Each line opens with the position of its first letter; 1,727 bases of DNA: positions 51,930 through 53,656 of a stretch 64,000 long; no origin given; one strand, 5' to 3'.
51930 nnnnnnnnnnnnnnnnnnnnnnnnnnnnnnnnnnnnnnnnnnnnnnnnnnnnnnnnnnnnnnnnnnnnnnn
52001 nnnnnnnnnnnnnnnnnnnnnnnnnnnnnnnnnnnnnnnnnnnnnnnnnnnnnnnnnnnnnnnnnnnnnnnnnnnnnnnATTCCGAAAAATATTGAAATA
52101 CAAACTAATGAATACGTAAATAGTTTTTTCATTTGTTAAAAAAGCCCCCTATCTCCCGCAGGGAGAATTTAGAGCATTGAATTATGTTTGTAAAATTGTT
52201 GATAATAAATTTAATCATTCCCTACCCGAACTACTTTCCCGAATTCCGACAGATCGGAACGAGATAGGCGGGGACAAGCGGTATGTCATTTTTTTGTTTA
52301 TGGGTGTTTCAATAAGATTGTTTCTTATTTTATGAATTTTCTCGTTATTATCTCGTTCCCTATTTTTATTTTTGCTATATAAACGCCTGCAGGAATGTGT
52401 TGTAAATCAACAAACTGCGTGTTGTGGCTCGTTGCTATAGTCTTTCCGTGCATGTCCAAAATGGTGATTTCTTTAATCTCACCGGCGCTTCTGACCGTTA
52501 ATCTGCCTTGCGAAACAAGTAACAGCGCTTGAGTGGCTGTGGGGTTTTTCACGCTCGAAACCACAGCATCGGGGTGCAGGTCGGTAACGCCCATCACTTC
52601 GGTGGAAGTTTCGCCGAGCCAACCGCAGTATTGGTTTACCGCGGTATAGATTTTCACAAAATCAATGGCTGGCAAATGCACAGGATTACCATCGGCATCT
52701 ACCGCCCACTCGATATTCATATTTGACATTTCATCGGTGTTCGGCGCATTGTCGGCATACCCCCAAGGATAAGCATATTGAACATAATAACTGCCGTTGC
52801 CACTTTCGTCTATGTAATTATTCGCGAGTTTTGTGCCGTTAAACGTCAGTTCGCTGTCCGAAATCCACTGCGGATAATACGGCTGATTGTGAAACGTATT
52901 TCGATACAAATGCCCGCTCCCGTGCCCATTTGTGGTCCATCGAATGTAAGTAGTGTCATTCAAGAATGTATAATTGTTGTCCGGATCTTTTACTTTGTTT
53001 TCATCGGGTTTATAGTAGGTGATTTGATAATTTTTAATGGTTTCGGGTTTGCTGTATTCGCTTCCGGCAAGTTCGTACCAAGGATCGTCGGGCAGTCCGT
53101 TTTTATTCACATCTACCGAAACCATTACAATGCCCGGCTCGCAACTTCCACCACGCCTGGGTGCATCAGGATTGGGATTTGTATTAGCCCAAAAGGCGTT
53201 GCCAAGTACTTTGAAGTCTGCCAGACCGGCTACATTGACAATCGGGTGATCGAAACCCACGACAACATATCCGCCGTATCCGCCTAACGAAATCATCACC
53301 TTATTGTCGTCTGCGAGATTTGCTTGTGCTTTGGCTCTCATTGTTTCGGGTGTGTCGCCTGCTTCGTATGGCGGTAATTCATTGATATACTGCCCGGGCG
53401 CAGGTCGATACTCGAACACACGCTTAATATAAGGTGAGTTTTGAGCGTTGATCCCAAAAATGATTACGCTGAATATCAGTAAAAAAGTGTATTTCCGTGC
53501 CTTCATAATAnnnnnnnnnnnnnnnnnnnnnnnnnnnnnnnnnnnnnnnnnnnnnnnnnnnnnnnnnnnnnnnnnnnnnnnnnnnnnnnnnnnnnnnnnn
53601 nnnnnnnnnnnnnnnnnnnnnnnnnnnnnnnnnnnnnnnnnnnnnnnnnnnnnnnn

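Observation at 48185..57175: Cobalamin-riboswitch operon in which B12-capture accessory proteins are T9SS cargo rather than only lipoproteins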

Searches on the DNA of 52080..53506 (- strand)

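Call 56: search_rna_families(sources=[L017, L067, L022, L002, L005, L011, L026, L081], threshold=gathering)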
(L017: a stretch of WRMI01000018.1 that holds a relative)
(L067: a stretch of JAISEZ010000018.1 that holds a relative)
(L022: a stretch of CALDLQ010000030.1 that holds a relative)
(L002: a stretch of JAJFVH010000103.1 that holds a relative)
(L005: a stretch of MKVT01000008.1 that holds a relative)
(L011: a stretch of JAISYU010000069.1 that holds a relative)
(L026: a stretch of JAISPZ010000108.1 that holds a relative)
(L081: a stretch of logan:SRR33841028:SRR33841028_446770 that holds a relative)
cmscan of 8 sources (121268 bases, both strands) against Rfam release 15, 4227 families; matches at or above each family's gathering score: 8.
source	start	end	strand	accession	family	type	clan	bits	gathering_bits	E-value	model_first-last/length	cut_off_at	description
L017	9527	9726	+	RF00174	Cobalamin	Cis-reg; riboswitch;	CL00101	108.5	31.5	5.6e-26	1-189/189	no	Cobalamin riboswitch aptamer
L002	2361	2562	+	RF00174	Cobalamin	Cis-reg; riboswitch;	CL00101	107.1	31.5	1.5e-25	1-189/189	no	Cobalamin riboswitch aptamer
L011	6452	6652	+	RF00174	Cobalamin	Cis-reg; riboswitch;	CL00101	103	31.5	2.1e-24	1-189/189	no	Cobalamin riboswitch aptamer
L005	6401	6618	+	RF00174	Cobalamin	Cis-reg; riboswitch;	CL00101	95.9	31.5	2.4e-22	1-189/189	no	Cobalamin riboswitch aptamer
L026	6095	6298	+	RF00174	Cobalamin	Cis-reg; riboswitch;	CL00101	95.4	31.5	3.3e-22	1-189/189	no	Cobalamin riboswitch aptamer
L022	970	1212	+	RF00174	Cobalamin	Cis-reg; riboswitch;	CL00101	89.3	31.5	1.8e-20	1-189/189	no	Cobalamin riboswitch aptamer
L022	8635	8842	+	RF00174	Cobalamin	Cis-reg; riboswitch;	CL00101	76.4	31.5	8.7e-17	1-189/189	no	Cobalamin riboswitch aptamer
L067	1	243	+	RF00174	Cobalamin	Cis-reg; riboswitch;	CL00101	66.6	31.5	5.7e-14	25-189/189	5'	Cobalamin riboswitch aptamer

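Call 89: search_rna_families(source=window, start=52080, end=52380, threshold=evalue, max_evalue=10)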
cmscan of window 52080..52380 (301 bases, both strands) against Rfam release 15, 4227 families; matches with E-value up to 10: 2.
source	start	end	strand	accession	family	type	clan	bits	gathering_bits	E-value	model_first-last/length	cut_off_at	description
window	52131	52205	-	RF02860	Arrc14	Gene; sRNA;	-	19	99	1.4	1-167/167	no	Actinobacillus sRNA 14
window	52140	52214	-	RF04181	rteR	Gene; sRNA;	-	18.7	72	1.7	1-84/84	no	rteR sRNA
